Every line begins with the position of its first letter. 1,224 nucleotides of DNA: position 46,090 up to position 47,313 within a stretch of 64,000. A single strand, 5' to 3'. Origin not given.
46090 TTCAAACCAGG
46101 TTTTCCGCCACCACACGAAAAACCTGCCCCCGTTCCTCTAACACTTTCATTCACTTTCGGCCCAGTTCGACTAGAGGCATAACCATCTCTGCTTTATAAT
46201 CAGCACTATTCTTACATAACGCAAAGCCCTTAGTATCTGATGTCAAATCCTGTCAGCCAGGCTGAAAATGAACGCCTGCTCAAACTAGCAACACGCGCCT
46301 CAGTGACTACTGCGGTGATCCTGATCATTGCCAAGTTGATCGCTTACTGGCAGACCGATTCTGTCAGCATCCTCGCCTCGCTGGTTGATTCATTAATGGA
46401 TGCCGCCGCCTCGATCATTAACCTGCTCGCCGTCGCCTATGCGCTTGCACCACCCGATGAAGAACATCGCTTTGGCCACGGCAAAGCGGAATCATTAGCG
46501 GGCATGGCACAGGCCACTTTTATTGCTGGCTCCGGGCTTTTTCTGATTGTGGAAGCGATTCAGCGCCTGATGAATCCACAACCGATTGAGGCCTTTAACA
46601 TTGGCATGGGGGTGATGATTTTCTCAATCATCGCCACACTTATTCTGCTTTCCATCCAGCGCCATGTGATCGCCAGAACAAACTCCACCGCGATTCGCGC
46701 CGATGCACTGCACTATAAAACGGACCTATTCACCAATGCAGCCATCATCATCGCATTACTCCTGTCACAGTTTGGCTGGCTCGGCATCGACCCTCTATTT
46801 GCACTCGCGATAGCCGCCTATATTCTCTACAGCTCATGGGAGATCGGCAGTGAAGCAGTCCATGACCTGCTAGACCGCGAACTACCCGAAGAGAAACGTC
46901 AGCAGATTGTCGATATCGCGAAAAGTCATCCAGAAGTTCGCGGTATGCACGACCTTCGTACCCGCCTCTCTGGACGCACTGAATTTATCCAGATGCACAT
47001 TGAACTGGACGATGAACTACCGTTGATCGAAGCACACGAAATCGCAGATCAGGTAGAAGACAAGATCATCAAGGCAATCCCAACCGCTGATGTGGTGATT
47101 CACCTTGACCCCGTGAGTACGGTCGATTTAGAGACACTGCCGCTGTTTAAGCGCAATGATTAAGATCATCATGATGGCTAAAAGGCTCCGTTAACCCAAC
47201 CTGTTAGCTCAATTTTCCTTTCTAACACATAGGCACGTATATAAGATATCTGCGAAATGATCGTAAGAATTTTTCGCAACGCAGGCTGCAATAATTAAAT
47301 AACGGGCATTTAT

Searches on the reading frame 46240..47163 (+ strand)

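Call 103: search_protein_families(library=pfam, proteins=[window:46240-47163:+], max_evalue=0.00001)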
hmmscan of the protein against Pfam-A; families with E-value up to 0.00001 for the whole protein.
window:46240-47163:+ (307 aa): 2 families
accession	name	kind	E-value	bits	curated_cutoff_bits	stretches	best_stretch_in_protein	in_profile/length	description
PF01545.26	Cation_efflux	-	4.2e-45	154.4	26.6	1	20-211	3-198/198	Cation efflux family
PF16916.11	ZT_dimer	-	7.7e-26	90.4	26.7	1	215-291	1-77/78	Dimerisation domain of Zinc Transporter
